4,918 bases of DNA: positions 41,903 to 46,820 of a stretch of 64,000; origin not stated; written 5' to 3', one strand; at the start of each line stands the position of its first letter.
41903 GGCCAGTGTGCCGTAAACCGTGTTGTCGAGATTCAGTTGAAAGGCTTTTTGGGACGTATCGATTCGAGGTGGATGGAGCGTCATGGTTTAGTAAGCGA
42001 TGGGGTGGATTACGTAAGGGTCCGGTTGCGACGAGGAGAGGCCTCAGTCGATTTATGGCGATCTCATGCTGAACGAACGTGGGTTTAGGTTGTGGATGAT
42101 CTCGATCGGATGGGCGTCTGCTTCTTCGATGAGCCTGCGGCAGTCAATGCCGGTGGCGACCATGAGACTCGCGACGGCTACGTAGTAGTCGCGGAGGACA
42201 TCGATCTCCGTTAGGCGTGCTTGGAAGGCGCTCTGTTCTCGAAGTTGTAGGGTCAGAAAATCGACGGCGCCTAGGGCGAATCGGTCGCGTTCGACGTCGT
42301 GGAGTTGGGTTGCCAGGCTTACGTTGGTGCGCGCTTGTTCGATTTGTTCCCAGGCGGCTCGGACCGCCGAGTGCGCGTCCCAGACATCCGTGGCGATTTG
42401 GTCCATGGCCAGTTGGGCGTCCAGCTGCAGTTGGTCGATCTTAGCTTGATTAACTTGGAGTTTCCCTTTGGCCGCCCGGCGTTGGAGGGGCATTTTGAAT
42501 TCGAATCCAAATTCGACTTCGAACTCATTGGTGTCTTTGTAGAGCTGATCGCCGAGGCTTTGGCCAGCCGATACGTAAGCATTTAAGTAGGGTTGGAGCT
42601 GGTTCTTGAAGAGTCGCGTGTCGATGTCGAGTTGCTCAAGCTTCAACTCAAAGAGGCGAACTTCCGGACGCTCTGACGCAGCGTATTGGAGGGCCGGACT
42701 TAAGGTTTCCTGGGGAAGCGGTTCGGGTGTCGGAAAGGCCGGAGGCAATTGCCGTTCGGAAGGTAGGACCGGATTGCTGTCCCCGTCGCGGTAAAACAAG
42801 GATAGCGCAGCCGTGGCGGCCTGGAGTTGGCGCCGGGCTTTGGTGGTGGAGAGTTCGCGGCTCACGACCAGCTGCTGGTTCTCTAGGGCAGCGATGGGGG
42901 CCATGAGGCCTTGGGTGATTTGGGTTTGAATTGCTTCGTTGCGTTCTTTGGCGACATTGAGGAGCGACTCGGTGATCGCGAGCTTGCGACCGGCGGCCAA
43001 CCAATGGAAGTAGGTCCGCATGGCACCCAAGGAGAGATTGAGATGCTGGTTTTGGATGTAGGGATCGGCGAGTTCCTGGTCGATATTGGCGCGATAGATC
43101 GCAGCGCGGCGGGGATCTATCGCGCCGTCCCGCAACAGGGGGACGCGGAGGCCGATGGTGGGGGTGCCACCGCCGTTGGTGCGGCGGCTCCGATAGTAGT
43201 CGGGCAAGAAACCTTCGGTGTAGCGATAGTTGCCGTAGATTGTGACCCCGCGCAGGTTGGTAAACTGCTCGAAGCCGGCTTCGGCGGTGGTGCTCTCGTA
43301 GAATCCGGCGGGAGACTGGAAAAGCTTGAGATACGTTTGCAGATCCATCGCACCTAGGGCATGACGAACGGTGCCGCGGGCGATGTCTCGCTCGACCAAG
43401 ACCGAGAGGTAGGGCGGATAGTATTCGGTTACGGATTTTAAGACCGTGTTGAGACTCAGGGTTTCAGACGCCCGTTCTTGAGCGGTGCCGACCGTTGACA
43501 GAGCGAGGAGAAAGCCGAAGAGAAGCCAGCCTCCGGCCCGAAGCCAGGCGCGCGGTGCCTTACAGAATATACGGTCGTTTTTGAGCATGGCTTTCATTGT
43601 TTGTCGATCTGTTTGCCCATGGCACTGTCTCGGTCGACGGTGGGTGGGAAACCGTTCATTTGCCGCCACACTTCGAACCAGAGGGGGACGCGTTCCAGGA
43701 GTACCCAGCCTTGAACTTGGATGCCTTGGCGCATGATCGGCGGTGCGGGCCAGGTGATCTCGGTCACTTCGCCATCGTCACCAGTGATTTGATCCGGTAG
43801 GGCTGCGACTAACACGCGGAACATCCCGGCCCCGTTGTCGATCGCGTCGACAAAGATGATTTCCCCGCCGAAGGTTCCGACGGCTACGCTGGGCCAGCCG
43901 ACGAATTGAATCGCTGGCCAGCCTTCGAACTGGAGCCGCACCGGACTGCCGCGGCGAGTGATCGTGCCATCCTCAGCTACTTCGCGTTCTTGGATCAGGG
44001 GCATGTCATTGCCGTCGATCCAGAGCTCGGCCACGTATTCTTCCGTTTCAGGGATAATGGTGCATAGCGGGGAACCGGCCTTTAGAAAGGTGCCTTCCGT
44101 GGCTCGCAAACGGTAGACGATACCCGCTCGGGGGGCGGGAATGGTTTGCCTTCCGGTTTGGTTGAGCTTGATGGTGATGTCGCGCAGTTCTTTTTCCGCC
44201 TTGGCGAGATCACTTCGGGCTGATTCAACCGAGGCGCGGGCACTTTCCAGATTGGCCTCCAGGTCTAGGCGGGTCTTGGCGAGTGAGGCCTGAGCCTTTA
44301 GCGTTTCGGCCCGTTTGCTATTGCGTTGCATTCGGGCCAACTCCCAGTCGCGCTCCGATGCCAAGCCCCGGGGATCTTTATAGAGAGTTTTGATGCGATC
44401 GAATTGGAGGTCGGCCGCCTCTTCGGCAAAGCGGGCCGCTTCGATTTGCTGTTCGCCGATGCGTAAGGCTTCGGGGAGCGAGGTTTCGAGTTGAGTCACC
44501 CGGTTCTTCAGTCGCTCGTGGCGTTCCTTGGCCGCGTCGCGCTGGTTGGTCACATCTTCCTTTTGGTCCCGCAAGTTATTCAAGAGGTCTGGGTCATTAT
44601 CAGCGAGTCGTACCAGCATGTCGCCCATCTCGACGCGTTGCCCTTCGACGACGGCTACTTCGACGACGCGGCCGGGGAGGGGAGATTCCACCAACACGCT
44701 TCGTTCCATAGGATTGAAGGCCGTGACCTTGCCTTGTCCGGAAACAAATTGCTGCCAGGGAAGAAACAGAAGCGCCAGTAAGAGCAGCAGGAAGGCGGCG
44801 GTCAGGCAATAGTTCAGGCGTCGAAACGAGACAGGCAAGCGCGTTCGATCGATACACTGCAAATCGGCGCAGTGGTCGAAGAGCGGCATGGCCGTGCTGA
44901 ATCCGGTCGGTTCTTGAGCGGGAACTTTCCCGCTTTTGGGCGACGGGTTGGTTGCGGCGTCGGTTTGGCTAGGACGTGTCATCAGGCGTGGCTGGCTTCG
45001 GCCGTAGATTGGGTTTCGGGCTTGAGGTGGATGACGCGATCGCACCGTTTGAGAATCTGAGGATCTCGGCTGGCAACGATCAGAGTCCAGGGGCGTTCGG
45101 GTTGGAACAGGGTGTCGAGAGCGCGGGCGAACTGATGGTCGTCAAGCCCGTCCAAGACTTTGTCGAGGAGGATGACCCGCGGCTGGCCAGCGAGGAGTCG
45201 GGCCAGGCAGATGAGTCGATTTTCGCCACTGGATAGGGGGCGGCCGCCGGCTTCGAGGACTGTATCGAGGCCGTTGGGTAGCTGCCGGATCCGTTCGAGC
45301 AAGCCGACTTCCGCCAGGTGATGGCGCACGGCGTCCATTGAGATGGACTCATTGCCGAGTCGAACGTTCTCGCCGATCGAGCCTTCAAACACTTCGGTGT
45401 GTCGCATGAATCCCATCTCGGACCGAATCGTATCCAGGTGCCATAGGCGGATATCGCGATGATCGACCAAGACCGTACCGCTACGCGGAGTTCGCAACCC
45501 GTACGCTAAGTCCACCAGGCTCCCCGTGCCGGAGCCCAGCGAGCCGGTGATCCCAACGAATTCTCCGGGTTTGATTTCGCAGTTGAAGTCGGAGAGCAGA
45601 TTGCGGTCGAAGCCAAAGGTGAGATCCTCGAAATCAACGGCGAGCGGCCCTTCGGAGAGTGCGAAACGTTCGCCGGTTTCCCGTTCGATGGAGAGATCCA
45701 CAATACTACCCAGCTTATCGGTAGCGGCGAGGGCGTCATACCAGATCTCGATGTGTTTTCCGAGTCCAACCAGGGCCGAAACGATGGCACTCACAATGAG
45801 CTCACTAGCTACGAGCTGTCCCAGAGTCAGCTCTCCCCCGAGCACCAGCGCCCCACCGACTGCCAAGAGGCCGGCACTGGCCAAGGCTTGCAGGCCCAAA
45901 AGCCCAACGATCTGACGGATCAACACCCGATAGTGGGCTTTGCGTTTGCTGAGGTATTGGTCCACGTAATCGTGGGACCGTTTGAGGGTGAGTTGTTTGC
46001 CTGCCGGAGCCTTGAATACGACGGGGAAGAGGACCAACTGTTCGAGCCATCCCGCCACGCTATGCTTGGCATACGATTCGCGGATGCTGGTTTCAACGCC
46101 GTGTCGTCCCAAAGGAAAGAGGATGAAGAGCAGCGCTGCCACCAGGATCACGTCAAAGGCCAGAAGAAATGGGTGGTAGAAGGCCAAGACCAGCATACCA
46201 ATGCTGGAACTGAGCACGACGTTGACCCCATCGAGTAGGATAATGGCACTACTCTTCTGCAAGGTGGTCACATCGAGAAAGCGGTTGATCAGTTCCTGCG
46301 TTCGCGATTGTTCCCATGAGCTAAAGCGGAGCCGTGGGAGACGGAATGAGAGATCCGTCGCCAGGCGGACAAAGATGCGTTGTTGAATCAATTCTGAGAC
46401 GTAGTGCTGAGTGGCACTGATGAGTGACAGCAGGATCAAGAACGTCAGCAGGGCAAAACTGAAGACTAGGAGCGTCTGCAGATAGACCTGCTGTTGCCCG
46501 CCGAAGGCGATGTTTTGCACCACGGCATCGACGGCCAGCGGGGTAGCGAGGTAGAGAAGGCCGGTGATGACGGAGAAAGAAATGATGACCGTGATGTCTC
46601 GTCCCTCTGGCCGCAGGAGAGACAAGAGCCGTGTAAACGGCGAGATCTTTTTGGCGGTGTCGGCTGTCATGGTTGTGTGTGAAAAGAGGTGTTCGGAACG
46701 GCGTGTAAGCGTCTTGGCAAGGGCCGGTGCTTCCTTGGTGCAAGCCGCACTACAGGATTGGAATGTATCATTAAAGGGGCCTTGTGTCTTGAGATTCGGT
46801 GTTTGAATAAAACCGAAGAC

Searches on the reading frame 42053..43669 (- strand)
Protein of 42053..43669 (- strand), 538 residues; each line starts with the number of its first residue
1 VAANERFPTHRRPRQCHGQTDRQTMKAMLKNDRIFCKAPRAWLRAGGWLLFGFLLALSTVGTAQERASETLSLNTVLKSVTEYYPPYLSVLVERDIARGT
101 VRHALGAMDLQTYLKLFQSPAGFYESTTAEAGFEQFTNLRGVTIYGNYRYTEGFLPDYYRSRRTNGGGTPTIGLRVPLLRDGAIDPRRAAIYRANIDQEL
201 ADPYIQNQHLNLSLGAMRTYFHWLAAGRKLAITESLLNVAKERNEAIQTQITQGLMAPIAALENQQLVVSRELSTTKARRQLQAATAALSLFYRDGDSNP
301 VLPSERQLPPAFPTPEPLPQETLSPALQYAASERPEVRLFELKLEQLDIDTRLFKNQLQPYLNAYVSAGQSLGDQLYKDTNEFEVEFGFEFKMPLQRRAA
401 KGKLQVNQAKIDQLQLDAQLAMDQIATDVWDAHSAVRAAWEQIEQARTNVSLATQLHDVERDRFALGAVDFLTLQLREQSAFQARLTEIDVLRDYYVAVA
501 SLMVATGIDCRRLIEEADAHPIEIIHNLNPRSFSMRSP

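Call 55: search_protein_families(library=pfam, proteins=[window:42053-43669:-], max_evalue=0.00001)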
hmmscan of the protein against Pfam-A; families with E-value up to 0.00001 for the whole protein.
window:42053-43669:- (538 aa): 1 family
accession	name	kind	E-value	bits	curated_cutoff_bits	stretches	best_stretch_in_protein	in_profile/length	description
PF02321.23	OEP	-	1.5e-28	100.3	22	2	324-507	2-187/187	Outer membrane efflux protein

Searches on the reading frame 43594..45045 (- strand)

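Call 55: search_protein_families(library=pfam, proteins=[window:43594-45045:-], max_evalue=0.00001)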
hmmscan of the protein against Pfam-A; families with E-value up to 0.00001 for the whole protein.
window:43594-45045:- (483 aa): 4 families
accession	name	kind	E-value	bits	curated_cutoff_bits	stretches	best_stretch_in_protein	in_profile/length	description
PF13437.12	HlyD_3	-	8.8e-11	42.9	22.2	1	301-352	1-51/106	HlyD family secretion protein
PF16576.10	HlyD_D23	-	1.7e-08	34.4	30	0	252-331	60-140/214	Barrel-sandwich domain of CusB or HlyD membrane-fusion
PF00364.28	Biotin_lipoyl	-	6.4e-07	29.6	22.1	0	117-147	43-73/73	Biotin-requiring enzyme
PF13533.13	Biotin_lipoyl_2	-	1.8e-06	28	29.8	1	118-147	2-31/32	Biotin-lipoyl like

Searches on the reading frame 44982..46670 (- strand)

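Call 56: search_protein_families(library=pfam, proteins=[window:44982-46670:-], max_evalue=0.00001)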
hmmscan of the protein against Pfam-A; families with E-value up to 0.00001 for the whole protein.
window:44982-46670:- (562 aa): 2 families
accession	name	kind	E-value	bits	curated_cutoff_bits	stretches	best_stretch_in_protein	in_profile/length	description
PF00005.33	ABC_tran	-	6.5e-16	59.6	25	1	359-503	1-133/137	ABC transporter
PF00664.28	ABC_membrane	-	5.7e-07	29.9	28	1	27-298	2-272/274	ABC transporter transmembrane region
